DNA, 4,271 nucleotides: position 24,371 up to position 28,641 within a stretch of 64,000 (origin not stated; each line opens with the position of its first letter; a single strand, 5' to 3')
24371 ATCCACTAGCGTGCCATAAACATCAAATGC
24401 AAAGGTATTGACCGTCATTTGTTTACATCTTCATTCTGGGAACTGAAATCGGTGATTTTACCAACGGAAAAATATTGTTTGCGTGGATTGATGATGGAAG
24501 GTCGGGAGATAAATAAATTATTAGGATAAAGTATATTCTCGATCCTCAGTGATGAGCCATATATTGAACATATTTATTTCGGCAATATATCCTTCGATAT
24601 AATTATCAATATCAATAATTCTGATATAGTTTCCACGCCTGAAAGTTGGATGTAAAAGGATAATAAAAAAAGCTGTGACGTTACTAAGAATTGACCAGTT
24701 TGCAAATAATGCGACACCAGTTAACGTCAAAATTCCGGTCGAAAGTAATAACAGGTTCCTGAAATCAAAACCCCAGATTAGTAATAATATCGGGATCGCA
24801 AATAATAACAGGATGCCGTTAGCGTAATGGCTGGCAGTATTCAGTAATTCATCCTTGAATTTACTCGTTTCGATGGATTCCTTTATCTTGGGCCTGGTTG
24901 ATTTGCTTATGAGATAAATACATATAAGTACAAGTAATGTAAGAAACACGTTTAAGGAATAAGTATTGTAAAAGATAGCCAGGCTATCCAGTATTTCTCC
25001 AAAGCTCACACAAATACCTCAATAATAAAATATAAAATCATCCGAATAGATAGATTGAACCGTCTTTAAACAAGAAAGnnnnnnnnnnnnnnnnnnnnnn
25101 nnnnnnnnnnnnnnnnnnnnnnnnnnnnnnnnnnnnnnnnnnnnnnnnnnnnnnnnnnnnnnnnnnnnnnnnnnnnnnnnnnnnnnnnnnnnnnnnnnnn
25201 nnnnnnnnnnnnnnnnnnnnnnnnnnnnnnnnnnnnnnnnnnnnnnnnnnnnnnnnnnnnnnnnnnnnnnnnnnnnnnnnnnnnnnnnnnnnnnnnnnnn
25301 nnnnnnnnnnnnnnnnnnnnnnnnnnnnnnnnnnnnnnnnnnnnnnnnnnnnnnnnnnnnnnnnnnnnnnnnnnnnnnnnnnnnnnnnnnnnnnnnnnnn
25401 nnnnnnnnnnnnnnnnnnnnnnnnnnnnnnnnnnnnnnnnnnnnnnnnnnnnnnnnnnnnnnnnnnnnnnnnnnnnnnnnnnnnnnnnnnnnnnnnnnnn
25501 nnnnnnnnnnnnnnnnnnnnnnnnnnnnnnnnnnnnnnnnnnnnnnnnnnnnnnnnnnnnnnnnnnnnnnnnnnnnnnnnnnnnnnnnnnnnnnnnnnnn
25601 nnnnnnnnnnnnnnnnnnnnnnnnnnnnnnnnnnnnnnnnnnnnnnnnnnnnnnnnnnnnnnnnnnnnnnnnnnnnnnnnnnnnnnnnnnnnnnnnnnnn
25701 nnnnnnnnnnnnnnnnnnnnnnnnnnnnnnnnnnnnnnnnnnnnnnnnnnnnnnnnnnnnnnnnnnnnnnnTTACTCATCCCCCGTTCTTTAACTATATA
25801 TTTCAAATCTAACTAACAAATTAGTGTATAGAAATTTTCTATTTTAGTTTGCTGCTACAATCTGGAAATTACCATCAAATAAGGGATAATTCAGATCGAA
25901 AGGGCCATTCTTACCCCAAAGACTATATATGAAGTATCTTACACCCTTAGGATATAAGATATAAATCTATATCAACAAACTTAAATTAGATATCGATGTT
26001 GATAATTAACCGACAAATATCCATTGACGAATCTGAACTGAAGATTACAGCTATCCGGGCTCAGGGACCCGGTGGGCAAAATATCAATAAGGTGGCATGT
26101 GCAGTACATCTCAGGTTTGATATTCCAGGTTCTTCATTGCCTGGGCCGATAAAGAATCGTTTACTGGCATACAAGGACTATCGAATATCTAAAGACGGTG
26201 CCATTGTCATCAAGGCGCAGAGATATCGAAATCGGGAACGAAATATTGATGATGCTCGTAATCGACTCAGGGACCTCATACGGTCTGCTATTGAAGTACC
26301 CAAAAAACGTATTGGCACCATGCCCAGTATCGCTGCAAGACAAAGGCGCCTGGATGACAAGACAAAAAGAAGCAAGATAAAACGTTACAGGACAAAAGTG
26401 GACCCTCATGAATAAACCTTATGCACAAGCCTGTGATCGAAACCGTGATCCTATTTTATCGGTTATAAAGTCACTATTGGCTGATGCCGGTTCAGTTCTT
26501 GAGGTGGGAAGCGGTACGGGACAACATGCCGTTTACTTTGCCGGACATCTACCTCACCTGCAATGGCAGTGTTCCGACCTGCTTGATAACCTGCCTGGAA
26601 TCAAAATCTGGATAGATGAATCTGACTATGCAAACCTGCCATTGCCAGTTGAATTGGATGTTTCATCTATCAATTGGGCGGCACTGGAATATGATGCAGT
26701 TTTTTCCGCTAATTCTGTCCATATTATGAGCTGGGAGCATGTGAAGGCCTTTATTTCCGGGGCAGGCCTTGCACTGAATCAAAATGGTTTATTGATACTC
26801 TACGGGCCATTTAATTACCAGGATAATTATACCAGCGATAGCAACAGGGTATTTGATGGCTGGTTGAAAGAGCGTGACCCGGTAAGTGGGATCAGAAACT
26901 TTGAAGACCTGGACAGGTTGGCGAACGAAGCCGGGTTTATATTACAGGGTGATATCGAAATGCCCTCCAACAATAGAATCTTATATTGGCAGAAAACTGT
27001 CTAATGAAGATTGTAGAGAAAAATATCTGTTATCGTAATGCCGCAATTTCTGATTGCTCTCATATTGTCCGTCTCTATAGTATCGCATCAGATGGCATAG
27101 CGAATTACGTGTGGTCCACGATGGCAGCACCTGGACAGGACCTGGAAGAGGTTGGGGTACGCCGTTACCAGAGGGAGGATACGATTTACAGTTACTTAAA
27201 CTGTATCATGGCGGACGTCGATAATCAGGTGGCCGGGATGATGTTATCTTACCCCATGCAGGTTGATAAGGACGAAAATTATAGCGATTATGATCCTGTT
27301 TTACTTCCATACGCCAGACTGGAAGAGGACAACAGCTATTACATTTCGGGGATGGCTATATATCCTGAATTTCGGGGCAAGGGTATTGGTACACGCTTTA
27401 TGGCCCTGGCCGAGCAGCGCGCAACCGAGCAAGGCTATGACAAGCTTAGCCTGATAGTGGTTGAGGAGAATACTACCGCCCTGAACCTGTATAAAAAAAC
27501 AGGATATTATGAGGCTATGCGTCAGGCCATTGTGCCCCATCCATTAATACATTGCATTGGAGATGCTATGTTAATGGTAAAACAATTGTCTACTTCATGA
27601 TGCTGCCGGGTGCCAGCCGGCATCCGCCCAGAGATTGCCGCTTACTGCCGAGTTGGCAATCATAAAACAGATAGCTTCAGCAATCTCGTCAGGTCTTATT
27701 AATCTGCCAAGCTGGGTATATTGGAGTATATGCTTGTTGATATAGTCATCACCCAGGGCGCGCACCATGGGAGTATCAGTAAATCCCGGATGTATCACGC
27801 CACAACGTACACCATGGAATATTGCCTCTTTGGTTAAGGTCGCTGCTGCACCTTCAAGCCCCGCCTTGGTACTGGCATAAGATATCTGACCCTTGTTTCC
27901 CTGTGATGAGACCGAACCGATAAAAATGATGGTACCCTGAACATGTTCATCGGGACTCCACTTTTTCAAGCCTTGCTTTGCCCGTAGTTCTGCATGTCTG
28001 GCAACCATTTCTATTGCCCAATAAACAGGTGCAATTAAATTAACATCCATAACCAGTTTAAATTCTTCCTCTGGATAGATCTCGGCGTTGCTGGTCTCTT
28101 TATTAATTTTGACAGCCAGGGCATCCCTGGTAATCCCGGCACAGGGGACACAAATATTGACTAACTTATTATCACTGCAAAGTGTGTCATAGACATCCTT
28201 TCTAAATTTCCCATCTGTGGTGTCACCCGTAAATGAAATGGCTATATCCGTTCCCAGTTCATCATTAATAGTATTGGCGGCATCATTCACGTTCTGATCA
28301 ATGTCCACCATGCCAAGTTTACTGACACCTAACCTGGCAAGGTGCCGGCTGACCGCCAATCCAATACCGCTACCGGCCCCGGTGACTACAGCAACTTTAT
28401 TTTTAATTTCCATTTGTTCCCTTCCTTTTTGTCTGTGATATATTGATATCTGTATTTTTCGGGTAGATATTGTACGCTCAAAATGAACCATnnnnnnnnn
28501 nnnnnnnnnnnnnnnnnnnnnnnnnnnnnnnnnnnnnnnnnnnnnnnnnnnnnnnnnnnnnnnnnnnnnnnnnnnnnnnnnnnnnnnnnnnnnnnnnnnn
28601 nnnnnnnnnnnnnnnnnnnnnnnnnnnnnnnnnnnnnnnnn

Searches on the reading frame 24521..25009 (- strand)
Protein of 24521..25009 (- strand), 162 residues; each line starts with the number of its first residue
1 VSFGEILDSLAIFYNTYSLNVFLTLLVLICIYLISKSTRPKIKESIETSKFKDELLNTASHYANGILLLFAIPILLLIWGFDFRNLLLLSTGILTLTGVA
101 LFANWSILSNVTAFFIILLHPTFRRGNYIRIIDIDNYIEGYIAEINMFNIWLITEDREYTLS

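Call 13: search_protein_families(library=pfam, proteins=[window:24521-25009:-])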
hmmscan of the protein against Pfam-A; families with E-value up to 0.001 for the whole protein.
window:24521-25009:- (162 aa): 0 families

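Call 37: search_protein_families(library=ncbifam, proteins=[window:24521-25009:-])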
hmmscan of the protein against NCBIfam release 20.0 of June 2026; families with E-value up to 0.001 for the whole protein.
window:24521-25009:- (162 aa): 0 families

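Call 57: search_protein_families(library=pfam, proteins=[window:24521-25009:-], max_evalue=10)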
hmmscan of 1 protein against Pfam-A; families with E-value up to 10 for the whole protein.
window:24521-25009:- (162 aa): 4 families
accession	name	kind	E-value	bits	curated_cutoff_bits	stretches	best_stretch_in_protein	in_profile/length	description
PF00924.24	MS_channel_2nd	-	0.0028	18.2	20.2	1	107-159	2-50/68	Mechanosensitive ion channel, beta-domain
PF05620.16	TMEM208_SND2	-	0.056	13.7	22.9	1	16-114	46-139/167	SRP-independent targeting protein 2/TMEM208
PF16981.10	Chi-conotoxin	-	0.22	12.2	27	1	19-60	4-44/60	chi-Conotoxin or t superfamily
PF04246.17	RseC_MucC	-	3.6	8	24.4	1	61-103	62-105/130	Positive regulator of sigma(E), RseC/MucC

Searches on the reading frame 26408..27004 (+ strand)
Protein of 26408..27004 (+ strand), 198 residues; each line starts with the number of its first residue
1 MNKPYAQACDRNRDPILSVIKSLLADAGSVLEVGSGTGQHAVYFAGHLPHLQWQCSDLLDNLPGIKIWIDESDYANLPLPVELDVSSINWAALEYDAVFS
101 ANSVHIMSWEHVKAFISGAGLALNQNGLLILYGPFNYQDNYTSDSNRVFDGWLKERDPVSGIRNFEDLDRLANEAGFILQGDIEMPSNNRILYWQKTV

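Call 13: search_protein_families(library=pfam, proteins=[window:26408-27004:+])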
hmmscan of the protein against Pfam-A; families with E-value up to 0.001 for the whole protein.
window:26408-27004:+ (198 aa): 3 families
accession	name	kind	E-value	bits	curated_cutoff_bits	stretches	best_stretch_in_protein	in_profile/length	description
PF06080.18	DUF938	-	9.7e-68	228.4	27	1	3-196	1-202/202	Protein of unknown function (DUF938)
PF13649.12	Methyltransf_25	-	2.5e-05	25.3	27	1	30-127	1-97/97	Methyltransferase domain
PF08242.18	Methyltransf_12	-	0.00068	20.8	30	0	31-129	1-98/98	Methyltransferase domain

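Call 37: search_protein_families(library=ncbifam, proteins=[window:26408-27004:+])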
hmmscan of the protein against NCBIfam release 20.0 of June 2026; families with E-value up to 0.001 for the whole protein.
window:26408-27004:+ (198 aa): 0 families

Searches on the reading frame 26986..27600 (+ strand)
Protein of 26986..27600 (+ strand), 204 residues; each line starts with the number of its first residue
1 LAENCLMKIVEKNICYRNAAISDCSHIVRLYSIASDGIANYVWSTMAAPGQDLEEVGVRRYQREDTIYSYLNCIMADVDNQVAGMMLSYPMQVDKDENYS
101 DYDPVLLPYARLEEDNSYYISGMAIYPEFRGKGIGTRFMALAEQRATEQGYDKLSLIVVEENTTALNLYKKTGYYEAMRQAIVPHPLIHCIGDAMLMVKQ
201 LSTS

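Call 13: search_protein_families(library=pfam, proteins=[window:26986-27600:+])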
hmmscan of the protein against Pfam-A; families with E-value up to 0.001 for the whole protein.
window:26986-27600:+ (204 aa): 6 families
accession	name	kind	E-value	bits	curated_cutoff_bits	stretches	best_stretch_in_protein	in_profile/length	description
PF00583.31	Acetyltransf_1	-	3.7e-16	59.9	20.7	1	63-174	25-116/116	Acetyltransferase (GNAT) family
PF13508.13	Acetyltransf_7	-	1.6e-10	41.6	27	1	113-175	21-83/84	Acetyltransferase (GNAT) domain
PF13673.13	Acetyltransf_10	-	7.8e-10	39.3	23.6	1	109-176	45-109/128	Acetyltransferase (GNAT) domain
PF08445.16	FR47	-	1.3e-07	31.9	22.1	1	115-178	19-81/86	FR47-like protein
PF13527.13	Acetyltransf_9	-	0.00033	21.1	25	0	119-174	74-124/127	Acetyltransferase (GNAT) domain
PF13302.13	Acetyltransf_3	-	0.00063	20.9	25.4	0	122-174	84-137/138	Acetyltransferase (GNAT) domain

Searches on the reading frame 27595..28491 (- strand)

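Call 13: search_protein_families(library=pfam, proteins=[window:27595-28491:-])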
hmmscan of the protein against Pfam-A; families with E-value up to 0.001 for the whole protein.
window:27595-28491:- (298 aa): 4 families
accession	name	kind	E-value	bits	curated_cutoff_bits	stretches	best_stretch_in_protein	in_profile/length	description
PF00106.31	adh_short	-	2e-29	102.9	26.6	1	32-249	1-193/195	short chain dehydrogenase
PF13561.12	adh_short_C2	-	7.1e-27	94.9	27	1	38-294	1-236/236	Enoyl-(Acyl carrier protein) reductase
PF08659.16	KR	-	1.1e-06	29.1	22.6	1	35-135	4-106/180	KR domain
PF00899.27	ThiF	-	0.00011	21.8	28.1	1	24-66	13-54/238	ThiF family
